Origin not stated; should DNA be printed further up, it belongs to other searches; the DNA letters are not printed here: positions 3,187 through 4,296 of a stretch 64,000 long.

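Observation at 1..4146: Giant protein with FRG-like N-terminal domain fused to >1200 aa of TPR repeats, next to the SIR2/STAND pair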

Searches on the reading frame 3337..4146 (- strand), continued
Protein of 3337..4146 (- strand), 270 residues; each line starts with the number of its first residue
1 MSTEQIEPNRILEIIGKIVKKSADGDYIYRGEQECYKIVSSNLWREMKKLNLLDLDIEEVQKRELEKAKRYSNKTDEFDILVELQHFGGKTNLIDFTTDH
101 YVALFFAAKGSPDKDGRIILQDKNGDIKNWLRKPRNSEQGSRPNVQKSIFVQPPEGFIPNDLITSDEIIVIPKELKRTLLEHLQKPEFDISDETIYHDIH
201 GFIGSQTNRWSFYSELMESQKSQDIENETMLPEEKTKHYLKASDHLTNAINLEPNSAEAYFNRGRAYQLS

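Call 47: search_protein_families(library=ncbifam, proteins=[L002:6059-9775:+, L048:3689-7270:+, L045:10001-12430:+, window:3397-4146:-], max_evalue=0.001)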
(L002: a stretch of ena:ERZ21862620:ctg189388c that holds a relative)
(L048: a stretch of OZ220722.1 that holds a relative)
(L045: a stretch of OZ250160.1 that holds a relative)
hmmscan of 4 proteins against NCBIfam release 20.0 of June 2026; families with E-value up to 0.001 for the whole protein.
L002:6059-9775:+ (1238 aa): 6 families
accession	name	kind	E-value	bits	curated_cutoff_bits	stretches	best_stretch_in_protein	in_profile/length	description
NF033452.1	BREX_1_MTaseX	exception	3.2e-19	68.3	500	1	491-1000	253-707/1210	BREX-1 system adenine-specific DNA-methyltransferase PglX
NF033455.1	BREX_6_MTaseX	exception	2.9e-18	64.8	900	1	798-1001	553-752/1319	BREX-6 system adenine-specific DNA-methyltransferase PglX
NF033451.1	BREX_2_MTaseX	equivalog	1.3e-11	43.1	400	1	482-593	189-261/1185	BREX-2 system adenine-specific DNA-methyltransferase PglX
TIGR03534.1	RF_mod_PrmC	equivalog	0.00013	21.5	199.1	0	785-820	140-177/253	peptide chain release factor N(5)-glutamine methyltransferase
NF047738.1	antiphage_MADS2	equivalog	0.00046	18.6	720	0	474-503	296-325/654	methylation-associated defense system DNA methyltransferase MAD2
TIGR02987.1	met_A_Alw26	exception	0.00051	18.9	353.5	0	798-811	111-124/523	Alw26I/Eco31I/Esp3I family type II restriction adenine-specific DNA-methyltransferase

L048:3689-7270:+ (1193 aa): 5 families
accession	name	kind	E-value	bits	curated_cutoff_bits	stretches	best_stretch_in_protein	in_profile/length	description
NF033452.1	BREX_1_MTaseX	exception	1.2e-21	76.4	500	2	612-875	353-617/1210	BREX-1 system adenine-specific DNA-methyltransferase PglX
NF033451.1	BREX_2_MTaseX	equivalog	4.5e-17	61.1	400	1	763-842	358-440/1185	BREX-2 system adenine-specific DNA-methyltransferase PglX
TIGR02987.1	met_A_Alw26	exception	5.7e-10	38.5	353.5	0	805-992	178-348/523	Alw26I/Eco31I/Esp3I family type II restriction adenine-specific DNA-methyltransferase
NF033455.1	BREX_6_MTaseX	exception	9.3e-10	36.7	900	1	685-877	478-663/1319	BREX-6 system adenine-specific DNA-methyltransferase PglX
NF047738.1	antiphage_MADS2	equivalog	0.00034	19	720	0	443-505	296-358/654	methylation-associated defense system DNA methyltransferase MAD2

L045:10001-12430:+ (810 aa): 19 families
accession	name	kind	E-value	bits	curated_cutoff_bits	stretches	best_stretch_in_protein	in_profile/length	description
TIGR00990.1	3a0801s09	subfamily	1.9e-18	66.5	757.25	2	322-423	334-435/615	mitochondrial import receptor subunit TOM70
TIGR02917.1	PEP_TPR_lipo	equivalog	2.9e-18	65.2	312.2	1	264-426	342-504/899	XrtA/PEP-CTERM system TPR-repeat protein PrsT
NF040959.1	MamA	equivalog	9e-18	64.5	200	2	326-419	78-171/204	magnetosome protein MamA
TIGR02521.1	type_IV_pilW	equivalog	3.1e-16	59.6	154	2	326-413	38-125/234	type IV pilus biogenesis/stability protein PilW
NF008391.2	PRK11189.1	equivalog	1.7e-12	47.5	250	2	323-411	69-157/297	lipoprotein NlpI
NF047371.1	FlcA_CTERM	equivalog_domain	7e-12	44.6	300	2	327-408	447-528/646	periplasmic flagellar collar protein FlcA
NF047558.1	TPR_END_plus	domain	9.1e-12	44.7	32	0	356-385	2-31/56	TPR end-of-group domain-containing protein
NF033762.1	social_mot_Tgl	equivalog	1.2e-10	41.2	225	1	239-373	95-224/252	social motility TPR repeat lipoprotein Tgl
TIGR02552.1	LcrH_SycD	equivalog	8.8e-10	38.4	104.8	1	220-314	20-115/136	SycD/LcrH family type III secretion system chaperone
NF047507.1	TPR_BatC_Lepto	exception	1.7e-07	30.9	175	1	193-316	16-127/214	TPR repeat-containing protein BatC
NF008520.0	PRK11447.1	equivalog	3.1e-07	28.6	858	1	325-387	275-337/1157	cellulose synthase complex outer membrane protein BcsC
NF033758.1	gliding_GltE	equivalog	5.4e-06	25.6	225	1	298-394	235-331/411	adventurous gliding motility TPR repeat lipoprotein GltE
TIGR02795.1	tol_pal_ybgF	equivalog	8.6e-05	23.1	90.1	0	211-277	7-72/119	tol-pal system protein YbgF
NF007302.0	PRK09782.1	equivalog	0.00011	20.4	1223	0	330-388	590-647/990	phage receptor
NF033920.0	C39_PA2778_fam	equivalog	0.00017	21.1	150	0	218-315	155-254/255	PA2778 family cysteine peptidase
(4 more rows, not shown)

window:3397-4146:- (250 aa): 0 families

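Call 55: predict_structure(alignment_id=A2)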
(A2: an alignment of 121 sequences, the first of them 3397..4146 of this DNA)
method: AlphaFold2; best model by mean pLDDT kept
length: 250 residues; sequences in the alignment: 121
mean_pLDDT: 92.5   pTM: 0.85
mean pLDDT of the five models: 92.5, 92.2, 91.3, 90.1, 88.2
residues with pLDDT >= 90: 197; 70-90: 48; 50-70: 4; < 50: 1
segments of 3 or more residues with pLDDT < 50: none
pLDDT, mean of each block of 10 residues (from residue 1): 71 96 94 95 96 96 96 92 89 97 96 95 95 87 94 95 90 96 96 91 87 94 89 92 92
secondary structure, 60 per line:
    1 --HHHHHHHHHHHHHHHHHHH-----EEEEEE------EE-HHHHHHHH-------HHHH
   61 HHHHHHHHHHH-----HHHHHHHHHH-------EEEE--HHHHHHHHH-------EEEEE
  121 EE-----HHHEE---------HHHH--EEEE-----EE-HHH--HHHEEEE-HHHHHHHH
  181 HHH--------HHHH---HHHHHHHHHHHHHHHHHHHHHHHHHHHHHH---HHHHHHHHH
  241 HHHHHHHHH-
elements in order: H3-21 E27-32 H42-49 H57-71 H77-86 E94-97 H100-108 E116-122 H142-145 E148-151 E168-171 H173-183 H192-195 H199-228 H232-249

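Call 59: fold_search(model_id=the predicted structure, library=pdb)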
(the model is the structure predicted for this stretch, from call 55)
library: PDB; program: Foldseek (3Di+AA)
matches with E <= 10: 17; with E <= 0.001: 0
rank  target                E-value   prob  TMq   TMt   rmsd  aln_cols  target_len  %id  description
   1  2hw2                  3.0e-02  0.77  0.23  0.38  10.0       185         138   15  Crystal structure of Rifampin ADP-ribosyl transferase in complex with Rifampin (released 2007-07-31)
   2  9iaf                  6.6e-02  0.66  0.24  0.40  10.3       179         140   16  Crystal structure of Arr in complex with Rifampicin and Chr-16 (released 2025-12-17)
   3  1s5b_A                1.3e-01  0.63  0.25  0.29   7.5       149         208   11  Cholera holotoxin with an A-subunit Y30S mutation Form 3 (released 2004-04-06)
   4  5h6l_B                5.4e+00  0.10  0.29  0.33   7.4       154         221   10  DNA targeting ADP-ribosyltransferase Pierisin-1 in complex with beta-NAD+ (released 2017-08-09)
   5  7s5k_E                5.7e+00  0.85  0.17  0.65   0.8        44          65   14  M. xanthus ferritin-like protein EncB (released 2022-02-02)
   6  8aaf_a                5.7e+00  0.02  0.13  0.05  32.1       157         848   12  Yeast RQC complex in state G (released 2023-03-08)
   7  7s5c_F                6.8e+00  0.80  0.17  0.71   0.8        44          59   14  M. xanthus ferritin-like protein EncB (released 2022-02-02)
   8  8jn1_A                6.8e+00  0.04  0.16  0.08  16.3       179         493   12  Cryo-EM structure of dengue virus serotype 3 strain EHIE46200Y19 in complex with human antibody DENV-115 IgG at 4 deg  (released 2024-06-12)
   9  7s5c_E                7.2e+00  0.80  0.17  0.63   0.6        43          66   14  M. xanthus ferritin-like protein EncB (released 2022-02-02)
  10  7s5c_C                7.6e+00  0.75  0.17  0.64   0.8        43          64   14  M. xanthus ferritin-like protein EncB (released 2022-02-02)
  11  8spg                  7.6e+00  0.04  0.15  0.05  12.8       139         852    9  Crystal structure of N-terminally truncated Escherichia coli RapA in complex with MgADP (released 2024-07-03)
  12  7s5c_D                8.0e+00  0.72  0.17  0.66   0.8        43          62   14  M. xanthus ferritin-like protein EncB (released 2022-02-02)
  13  3k6c_B                8.0e+00  0.35  0.17  0.46   7.9        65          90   22  Crystal structure of protein ne0167 from nitrosomonas europaea (released 2009-10-27)
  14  6zd2                  8.5e+00  0.02  0.09  0.04  10.4        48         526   27  Structure of apo telomerase from Candida Tropicalis truncated from C-terminal domain (released 2021-04-28)
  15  5n5f_A                9.0e+00  0.38  0.19  0.50   7.6        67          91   15  Crystal structure of Haliangium ochraceum encapsulated ferritin (released 2018-01-24)
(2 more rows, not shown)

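Call 67: fold_search(model_id=the predicted structure, library=viral)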
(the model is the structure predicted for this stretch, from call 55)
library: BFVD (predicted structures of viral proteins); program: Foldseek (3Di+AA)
matches with E <= 10: 82; with E <= 0.001: 0
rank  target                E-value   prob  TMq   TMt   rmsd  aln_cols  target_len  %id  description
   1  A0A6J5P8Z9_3          5.1e-01  0.07  0.19  0.05  19.4       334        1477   12  ART-PolyVal-like domain-containing protein [uncultured Caudovirales phage]
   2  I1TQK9                5.7e-01  0.25  0.27  0.23  12.2       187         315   12  (no name in the UniProt tables at hand)
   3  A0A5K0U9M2            8.9e-01  0.12  0.22  0.10  20.3       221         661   13  PolyADP-ribose polymerase [Yasminevirus sp. GU-2018]
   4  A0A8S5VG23            1.6e+00  0.99  0.18  0.70   0.4        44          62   20  Uncharacterized protein [Siphoviridae sp. ctNHj22]
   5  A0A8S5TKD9            1.6e+00  0.06  0.11  0.13  18.4       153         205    6  Uncharacterized protein [Podoviridae sp. ctz6O13]
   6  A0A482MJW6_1          1.8e+00  0.15  0.18  0.06  16.3       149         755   13  Uncharacterized protein [Nodularia phage vB_NspS-kac68v162]
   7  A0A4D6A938            2.6e+00  0.23  0.21  0.05  20.6       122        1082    9  (no name in the UniProt tables at hand)
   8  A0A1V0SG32            2.7e+00  0.06  0.26  0.22  14.5       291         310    8  Uncharacterized protein [Hokovirus HKV1]
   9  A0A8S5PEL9            2.9e+00  0.97  0.17  0.45   0.6        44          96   25  Uncharacterized protein [Siphoviridae sp. ctvNP11]
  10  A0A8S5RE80            2.9e+00  0.05  0.16  0.09  17.1       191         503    9  Uncharacterized protein [virus sp. ctx9V1]
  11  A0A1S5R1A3            3.2e+00  0.96  0.19  0.63   0.5        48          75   14  Uncharacterized protein [Pseudomonas phage phiPMW]
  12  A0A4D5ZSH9            3.4e+00  0.41  0.20  0.24   9.4        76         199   20  (no name in the UniProt tables at hand)
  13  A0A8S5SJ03            3.8e+00  0.28  0.16  0.15   8.6        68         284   15  Uncharacterized protein [Siphoviridae sp. cthH09]
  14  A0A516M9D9            4.3e+00  0.89  0.15  0.56   0.7        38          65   21  (no name in the UniProt tables at hand)
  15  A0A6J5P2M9            4.5e+00  0.07  0.19  0.26   4.8        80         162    8  Uncharacterized protein [uncultured Caudovirales phage]
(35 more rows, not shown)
